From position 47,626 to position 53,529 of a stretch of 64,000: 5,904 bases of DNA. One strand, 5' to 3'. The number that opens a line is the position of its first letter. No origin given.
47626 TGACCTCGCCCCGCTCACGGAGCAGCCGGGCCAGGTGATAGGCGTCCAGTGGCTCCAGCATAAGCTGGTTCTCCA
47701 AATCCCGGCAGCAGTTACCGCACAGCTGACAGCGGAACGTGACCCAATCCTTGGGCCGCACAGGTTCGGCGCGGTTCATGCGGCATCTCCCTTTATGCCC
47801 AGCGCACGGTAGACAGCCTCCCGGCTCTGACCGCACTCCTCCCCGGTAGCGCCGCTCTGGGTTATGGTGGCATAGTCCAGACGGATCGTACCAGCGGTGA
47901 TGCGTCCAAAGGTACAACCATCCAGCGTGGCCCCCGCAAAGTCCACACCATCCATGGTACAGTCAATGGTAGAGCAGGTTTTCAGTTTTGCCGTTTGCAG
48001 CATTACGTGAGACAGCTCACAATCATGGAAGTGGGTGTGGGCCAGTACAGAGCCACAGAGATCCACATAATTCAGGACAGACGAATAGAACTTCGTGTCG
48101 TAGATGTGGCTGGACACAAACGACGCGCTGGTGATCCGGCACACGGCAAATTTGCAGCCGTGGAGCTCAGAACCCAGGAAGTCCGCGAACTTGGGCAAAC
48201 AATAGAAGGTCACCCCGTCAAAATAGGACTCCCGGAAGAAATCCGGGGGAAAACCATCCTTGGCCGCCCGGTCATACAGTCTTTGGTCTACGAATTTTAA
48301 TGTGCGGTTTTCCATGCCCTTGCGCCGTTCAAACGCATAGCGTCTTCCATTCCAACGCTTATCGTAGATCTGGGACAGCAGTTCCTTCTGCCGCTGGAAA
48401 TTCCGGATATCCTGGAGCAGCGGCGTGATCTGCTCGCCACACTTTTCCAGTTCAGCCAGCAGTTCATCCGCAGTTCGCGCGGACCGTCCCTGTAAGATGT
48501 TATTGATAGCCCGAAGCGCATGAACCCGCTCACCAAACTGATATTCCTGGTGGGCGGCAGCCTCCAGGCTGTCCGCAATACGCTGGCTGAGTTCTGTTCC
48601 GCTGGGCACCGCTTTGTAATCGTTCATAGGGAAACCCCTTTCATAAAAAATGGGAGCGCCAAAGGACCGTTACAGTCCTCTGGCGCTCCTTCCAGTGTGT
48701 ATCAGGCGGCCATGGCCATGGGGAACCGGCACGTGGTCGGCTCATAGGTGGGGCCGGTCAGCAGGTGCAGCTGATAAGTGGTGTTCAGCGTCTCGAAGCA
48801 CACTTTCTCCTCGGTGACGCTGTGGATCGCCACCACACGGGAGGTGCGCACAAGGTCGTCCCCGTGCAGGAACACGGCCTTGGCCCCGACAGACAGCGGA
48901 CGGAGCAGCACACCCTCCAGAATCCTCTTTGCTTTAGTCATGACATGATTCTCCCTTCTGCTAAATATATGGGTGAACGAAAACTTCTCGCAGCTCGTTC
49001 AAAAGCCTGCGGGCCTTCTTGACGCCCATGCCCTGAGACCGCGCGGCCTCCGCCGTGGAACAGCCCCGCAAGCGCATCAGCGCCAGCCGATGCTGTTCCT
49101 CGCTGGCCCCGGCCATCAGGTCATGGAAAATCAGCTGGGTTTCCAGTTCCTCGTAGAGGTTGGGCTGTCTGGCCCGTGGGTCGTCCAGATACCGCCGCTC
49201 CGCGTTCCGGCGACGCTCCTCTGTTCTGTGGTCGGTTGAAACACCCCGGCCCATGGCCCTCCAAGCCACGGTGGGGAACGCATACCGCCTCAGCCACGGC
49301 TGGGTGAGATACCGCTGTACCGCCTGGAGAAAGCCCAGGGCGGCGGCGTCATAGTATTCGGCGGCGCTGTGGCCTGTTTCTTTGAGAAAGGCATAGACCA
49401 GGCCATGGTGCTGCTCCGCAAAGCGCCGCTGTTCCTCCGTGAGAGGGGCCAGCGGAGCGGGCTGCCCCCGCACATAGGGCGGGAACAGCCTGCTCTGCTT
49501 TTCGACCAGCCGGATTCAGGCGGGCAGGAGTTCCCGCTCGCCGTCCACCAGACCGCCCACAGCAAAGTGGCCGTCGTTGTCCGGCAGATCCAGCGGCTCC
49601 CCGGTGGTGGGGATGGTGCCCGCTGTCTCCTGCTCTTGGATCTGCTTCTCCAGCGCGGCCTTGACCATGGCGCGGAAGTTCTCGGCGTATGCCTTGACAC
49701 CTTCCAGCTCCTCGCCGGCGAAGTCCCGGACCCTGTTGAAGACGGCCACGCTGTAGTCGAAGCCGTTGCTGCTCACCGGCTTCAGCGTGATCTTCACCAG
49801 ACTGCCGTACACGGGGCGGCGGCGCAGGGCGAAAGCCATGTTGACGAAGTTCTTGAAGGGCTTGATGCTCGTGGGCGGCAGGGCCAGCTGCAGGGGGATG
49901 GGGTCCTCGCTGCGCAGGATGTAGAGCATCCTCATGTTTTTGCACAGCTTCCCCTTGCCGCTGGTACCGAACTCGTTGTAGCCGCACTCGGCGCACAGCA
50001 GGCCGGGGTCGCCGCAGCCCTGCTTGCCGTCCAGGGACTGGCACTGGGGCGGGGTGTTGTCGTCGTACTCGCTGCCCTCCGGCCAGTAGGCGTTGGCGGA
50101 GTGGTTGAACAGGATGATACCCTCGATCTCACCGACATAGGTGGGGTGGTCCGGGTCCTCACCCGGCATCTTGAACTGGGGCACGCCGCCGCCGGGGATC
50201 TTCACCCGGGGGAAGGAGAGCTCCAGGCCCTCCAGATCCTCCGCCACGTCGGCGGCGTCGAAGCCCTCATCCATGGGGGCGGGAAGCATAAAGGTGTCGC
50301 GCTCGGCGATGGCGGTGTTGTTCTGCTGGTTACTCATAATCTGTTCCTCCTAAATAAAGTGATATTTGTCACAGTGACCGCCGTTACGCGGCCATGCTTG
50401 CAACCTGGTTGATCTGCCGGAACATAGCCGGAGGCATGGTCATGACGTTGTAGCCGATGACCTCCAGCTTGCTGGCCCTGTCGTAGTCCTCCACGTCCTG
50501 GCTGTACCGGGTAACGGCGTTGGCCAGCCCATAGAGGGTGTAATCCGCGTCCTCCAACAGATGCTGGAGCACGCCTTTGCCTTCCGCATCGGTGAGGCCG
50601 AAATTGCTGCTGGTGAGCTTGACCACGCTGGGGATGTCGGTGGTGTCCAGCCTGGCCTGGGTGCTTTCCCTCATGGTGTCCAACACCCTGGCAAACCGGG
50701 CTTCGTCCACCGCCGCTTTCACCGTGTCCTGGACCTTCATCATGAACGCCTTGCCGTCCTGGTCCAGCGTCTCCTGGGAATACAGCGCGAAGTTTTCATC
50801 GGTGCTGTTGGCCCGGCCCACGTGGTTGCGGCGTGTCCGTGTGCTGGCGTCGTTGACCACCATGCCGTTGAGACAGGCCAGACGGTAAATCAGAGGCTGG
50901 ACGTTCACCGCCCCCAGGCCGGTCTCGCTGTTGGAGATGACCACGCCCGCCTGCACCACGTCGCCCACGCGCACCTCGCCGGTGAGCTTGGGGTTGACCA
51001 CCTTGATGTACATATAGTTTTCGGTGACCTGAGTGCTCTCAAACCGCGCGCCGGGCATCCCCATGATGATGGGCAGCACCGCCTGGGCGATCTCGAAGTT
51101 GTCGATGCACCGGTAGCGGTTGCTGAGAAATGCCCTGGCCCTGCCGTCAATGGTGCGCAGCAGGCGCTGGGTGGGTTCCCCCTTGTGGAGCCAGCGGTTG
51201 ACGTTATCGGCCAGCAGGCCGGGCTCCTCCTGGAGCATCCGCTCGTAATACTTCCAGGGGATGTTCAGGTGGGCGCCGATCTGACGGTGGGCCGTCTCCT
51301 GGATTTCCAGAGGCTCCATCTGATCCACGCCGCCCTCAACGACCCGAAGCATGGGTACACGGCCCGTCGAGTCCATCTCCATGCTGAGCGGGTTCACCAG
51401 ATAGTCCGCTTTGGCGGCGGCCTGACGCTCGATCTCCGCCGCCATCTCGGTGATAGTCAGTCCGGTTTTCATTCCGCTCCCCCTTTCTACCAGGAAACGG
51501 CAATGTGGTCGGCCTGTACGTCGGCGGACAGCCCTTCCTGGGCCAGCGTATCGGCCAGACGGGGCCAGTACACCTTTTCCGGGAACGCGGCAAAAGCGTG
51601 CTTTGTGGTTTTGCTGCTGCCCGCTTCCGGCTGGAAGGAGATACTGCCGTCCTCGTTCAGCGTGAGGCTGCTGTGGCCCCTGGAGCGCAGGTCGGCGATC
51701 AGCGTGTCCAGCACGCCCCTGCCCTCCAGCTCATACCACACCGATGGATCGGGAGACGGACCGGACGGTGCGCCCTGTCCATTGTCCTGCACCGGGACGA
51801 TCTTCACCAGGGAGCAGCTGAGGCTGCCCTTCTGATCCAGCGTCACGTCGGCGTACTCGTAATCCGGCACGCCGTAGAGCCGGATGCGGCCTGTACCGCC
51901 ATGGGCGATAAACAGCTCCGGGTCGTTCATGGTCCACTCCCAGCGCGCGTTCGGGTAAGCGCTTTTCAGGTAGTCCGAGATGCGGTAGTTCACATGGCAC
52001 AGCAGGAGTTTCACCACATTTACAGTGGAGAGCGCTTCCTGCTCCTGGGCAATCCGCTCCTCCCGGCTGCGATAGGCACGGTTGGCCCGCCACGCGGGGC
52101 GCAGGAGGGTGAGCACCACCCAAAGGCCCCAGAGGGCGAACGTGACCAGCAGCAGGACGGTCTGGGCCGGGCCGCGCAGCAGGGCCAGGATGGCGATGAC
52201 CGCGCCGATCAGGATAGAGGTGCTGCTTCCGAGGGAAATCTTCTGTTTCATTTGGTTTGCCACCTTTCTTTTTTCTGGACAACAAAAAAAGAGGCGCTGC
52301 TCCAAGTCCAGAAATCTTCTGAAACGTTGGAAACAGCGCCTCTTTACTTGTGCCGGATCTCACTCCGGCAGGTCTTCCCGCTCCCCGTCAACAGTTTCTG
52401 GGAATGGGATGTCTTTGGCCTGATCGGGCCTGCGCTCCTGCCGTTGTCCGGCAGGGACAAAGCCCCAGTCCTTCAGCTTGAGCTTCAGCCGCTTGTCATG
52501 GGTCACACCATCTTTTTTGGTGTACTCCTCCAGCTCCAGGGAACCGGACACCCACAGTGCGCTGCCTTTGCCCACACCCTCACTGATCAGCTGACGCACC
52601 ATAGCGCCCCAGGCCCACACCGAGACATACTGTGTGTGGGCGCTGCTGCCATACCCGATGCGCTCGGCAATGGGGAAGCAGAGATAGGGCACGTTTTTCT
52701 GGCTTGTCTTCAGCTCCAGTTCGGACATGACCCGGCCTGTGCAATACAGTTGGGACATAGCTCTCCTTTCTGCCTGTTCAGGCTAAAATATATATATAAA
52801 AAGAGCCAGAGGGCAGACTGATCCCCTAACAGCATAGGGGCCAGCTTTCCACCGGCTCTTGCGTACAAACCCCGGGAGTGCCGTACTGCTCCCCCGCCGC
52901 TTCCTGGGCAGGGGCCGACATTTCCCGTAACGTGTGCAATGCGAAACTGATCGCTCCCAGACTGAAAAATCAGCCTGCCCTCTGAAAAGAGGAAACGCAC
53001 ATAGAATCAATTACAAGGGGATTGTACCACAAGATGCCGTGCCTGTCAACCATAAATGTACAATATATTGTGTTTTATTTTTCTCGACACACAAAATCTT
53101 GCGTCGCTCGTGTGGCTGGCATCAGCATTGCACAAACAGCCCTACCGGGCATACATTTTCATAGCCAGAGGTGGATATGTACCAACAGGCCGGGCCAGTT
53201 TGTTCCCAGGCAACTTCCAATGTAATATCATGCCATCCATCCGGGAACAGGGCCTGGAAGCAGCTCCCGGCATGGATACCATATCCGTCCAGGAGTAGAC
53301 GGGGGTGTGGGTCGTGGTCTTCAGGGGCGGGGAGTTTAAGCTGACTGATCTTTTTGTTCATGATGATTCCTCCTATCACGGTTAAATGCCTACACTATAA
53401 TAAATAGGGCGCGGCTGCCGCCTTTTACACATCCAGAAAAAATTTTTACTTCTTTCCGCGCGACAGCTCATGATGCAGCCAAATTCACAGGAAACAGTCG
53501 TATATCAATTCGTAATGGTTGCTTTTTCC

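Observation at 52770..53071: Candidate RNA switch (terminator/antiterminator) gating the ssb backbone operon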

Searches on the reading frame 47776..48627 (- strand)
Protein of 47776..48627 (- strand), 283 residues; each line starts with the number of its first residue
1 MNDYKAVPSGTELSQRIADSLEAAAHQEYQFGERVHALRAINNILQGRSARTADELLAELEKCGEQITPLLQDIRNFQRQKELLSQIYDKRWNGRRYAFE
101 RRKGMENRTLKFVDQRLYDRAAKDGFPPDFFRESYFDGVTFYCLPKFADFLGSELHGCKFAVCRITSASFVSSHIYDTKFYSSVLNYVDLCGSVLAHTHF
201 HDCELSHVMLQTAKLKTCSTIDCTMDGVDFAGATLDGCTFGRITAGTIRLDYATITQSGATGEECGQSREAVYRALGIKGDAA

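Call 16: search_protein_families(library=pfam, proteins=[window:47776-48627:-], max_evalue=0.01)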
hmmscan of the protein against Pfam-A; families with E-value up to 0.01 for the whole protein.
window:47776-48627:- (283 aa): 3 families
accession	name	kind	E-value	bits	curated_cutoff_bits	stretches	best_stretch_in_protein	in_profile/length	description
PF13599.13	Pentapeptide_4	-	1.9e-12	47.5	38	1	153-218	1-66/78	Pentapeptide repeat region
PF00805.28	Pentapeptide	-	5.2e-08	32.8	20.2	0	185-218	3-36/40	Pentapeptide repeats (8 copies)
PF13576.12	Pentapeptide_3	-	8e-06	26.4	27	0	223-243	15-36/48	Pentapeptide repeats (9 copies)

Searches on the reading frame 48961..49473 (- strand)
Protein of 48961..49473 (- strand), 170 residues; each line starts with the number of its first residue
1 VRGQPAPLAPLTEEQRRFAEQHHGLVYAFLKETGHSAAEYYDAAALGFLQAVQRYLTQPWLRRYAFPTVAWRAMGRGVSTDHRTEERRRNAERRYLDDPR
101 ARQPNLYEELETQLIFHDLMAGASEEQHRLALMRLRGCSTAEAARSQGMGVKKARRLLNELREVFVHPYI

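Call 6: search_protein_families(library=pfam, proteins=[window:48961-49473:-], max_evalue=0.01)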
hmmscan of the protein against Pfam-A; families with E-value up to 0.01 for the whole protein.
window:48961-49473:- (170 aa): 1 family
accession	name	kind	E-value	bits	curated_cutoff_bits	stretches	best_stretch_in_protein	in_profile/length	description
PF07638.17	Sigma70_ECF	-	0.00027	21.3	21.1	1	47-163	56-177/185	ECF sigma factor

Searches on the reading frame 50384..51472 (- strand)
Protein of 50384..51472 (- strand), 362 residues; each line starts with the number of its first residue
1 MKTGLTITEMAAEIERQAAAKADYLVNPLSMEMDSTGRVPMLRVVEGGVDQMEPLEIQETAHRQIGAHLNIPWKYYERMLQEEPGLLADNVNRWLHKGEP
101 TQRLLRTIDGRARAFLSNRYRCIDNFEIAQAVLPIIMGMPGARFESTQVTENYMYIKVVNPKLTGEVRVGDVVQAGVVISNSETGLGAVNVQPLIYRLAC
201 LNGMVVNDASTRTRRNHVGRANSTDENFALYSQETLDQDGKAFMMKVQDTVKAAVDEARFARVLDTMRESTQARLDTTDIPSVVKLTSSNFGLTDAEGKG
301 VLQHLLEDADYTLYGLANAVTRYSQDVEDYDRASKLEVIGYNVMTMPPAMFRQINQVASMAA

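Call 6: search_protein_families(library=pfam, proteins=[window:50384-51472:-], max_evalue=0.01)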
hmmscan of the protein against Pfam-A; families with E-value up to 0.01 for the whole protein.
window:50384-51472:- (362 aa): 1 family
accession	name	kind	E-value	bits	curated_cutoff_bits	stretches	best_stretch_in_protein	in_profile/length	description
PF06067.16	DUF932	-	5.5e-12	46.4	23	1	116-328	5-210/227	Domain of unknown function (DUF932)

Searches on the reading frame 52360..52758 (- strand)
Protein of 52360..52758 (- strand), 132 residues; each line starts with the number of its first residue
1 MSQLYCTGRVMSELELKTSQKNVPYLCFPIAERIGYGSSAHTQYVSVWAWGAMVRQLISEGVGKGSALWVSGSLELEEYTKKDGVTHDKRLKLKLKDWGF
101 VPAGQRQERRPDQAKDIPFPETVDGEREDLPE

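Call 6: search_protein_families(library=pfam, proteins=[window:52360-52758:-], max_evalue=0.01)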
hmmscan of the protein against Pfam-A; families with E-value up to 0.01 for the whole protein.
window:52360-52758:- (132 aa): 1 family
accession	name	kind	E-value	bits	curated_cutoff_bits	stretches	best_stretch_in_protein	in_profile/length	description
PF00436.31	SSB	-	1.5e-10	41.4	26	1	1-88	1-92/104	Single-strand binding protein family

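Call 11: find_related_loci(query=window:52360-52758:-, collection=genome_contigs, flank=3000)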
Query window:52360-52758:- (132 aa) in genome_contigs; peptide patterns used: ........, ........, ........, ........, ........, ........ (x = any residue, [..] = any of these).
63 stretches matched a pattern; 16 encode a relative of the query (tblastn E <= 1e-3); 16 distinct loci.
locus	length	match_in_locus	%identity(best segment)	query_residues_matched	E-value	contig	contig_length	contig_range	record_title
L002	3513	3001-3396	87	1-132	1e-79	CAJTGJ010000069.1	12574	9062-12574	Oscillospiraceae bacterium isolate B95_20_FP_BP genome assembly, contig: MGBC000146.69, whole genome shotgun sequence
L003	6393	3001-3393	78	1-132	6e-68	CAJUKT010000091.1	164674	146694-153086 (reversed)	MAG TPA_asm: uncultured Oscillospiraceae bacterium isolate MGBC159253 genome assembly, contig: MGBC159253.91, whole geno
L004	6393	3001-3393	77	1-132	1e-66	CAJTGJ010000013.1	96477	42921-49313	Oscillospiraceae bacterium isolate B95_20_FP_BP genome assembly, contig: MGBC000146.13, whole genome shotgun sequence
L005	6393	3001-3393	77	1-132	1e-66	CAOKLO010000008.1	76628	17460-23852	MAG TPA_asm: uncultured bacterium isolate SRR15604596_bin.20_metawrap_v1.3_MAG genome assembly, contig: NODE.492_length_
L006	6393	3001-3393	76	1-132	4e-66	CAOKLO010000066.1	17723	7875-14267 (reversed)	MAG TPA_asm: uncultured bacterium isolate SRR15604596_bin.20_metawrap_v1.3_MAG genome assembly, contig: NODE.4031_length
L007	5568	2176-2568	77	1-132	2e-66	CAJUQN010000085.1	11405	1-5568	MAG TPA_asm: uncultured Oscillospiraceae bacterium isolate MGBC162871 genome assembly, contig: MGBC162871.85, whole geno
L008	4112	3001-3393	77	1-132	1e-65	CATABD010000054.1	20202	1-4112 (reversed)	MAG: uncultured Oscillospiraceae bacterium isolate extra-ERR982840.24_1677794711 genome assembly, contig: NODE_1214_leng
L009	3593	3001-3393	75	1-132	8e-64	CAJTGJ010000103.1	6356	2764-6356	Oscillospiraceae bacterium isolate B95_20_FP_BP genome assembly, contig: MGBC000146.103, whole genome shotgun sequence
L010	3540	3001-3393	77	1-132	3e-65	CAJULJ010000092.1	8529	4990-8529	MAG TPA_asm: uncultured Oscillospiraceae bacterium isolate MGBC143610 genome assembly, contig: MGBC143610.92, whole geno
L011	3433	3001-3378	75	1-127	4e-61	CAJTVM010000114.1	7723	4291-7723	MAG TPA_asm: uncultured Oscillospiraceae bacterium isolate MGBC113841 genome assembly, contig: MGBC113841.114, whole gen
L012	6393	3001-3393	77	1-132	1e-66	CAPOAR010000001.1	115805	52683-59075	MAG TPA_asm: uncultured Oscillospiraceae bacterium isolate MGBC104409 genome assembly, contig: MGBC104409.1, whole genom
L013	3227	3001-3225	79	1-75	3e-36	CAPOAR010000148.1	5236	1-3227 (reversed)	MAG TPA_asm: uncultured Oscillospiraceae bacterium isolate MGBC104409 genome assembly, contig: MGBC104409.148, whole gen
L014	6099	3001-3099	79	1-33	2e-12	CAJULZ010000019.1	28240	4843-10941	MAG TPA_asm: uncultured Oscillospiraceae bacterium isolate MGBC157594 genome assembly, contig: MGBC157594.19, whole geno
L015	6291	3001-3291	29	2-100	4e-9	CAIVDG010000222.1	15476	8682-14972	MAG: uncultured Acidimicrobiaceae bacterium isolate ErkenSummer_bin-1029 genome assembly, contig: bin-1029:222/416, whol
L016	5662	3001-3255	28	2-84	2e-4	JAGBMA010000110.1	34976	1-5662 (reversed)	MAG: Ruminiclostridium sp. isolate RGIG9238 Water_deer_Rumen-4__c141150, whole genome shotgun sequence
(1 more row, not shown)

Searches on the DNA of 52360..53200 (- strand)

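Call 4: search_rna_families(source=window, start=52600, end=53200, threshold=evalue, max_evalue=10, show_alignments=3)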
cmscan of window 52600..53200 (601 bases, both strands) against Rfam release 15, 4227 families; matches with E-value up to 10: 3.
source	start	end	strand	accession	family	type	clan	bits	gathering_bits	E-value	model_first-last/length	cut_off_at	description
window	52904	52981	-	RF03787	mir-2010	Gene; miRNA;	-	15.5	66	9.1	1-76/76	no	mir-2010 microRNA precursor family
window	52851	52919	+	RF01033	mir-767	Gene; miRNA;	-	14.3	90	9.5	1-86/86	no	mir-767 microRNA precursor family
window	52726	52812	+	RF02133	HOXB13-AS1_2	Gene; lncRNA;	-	13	40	2.1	1-81/81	no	HOXB13 antisense RNA 1 conserved region 2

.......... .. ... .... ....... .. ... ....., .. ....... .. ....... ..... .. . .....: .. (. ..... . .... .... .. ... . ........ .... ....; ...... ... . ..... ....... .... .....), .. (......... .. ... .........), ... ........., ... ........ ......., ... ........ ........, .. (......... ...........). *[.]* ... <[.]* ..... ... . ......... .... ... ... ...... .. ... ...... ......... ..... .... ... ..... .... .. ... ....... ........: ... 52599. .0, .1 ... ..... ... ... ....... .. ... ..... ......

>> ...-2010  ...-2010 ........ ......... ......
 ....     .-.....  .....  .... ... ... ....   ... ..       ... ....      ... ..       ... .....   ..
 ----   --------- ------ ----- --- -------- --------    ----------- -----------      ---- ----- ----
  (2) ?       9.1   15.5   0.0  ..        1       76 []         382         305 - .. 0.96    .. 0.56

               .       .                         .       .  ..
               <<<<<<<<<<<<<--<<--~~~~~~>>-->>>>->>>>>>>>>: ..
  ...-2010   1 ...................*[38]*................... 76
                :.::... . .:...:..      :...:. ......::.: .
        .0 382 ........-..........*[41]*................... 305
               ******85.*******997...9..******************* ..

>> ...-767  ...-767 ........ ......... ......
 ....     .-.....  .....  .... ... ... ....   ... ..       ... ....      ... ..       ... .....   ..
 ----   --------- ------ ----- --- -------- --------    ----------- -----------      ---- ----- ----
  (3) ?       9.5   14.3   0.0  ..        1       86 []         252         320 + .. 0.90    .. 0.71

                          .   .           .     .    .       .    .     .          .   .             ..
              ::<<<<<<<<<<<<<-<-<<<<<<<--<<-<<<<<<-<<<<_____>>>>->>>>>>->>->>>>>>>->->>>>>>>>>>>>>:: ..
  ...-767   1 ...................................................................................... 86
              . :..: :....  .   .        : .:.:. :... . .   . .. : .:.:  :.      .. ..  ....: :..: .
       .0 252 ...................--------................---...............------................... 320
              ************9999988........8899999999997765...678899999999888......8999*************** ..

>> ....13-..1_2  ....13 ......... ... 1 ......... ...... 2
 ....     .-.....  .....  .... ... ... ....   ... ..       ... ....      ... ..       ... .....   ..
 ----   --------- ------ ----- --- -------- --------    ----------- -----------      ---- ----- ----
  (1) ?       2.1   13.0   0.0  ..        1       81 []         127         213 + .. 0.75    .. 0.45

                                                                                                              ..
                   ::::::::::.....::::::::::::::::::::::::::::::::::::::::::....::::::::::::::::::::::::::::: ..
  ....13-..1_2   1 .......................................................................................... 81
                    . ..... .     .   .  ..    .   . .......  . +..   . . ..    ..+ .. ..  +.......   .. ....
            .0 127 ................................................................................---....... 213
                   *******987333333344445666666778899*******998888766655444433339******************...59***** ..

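Call 9: search_dna_similar(query=window:52360-53130:-, collection=plasmids, mode=distant)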
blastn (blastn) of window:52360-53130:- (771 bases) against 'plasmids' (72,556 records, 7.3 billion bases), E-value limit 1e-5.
No match.

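Call 10: search_dna_similar(query=window:52360-53130:-, collection=phages, mode=distant)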
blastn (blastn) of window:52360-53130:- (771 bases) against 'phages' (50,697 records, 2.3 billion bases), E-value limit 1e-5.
No match.

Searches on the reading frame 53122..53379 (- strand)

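Call 6: search_protein_families(library=pfam, proteins=[window:53122-53379:-], max_evalue=0.01)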
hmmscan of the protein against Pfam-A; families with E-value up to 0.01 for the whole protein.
window:53122-53379:- (85 aa): 1 family
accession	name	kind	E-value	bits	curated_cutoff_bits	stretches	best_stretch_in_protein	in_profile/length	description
PF17295.7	DUF5348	-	0.00074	19.9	22.8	1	31-70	20-54/68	Domain of unknown function (DUF5348)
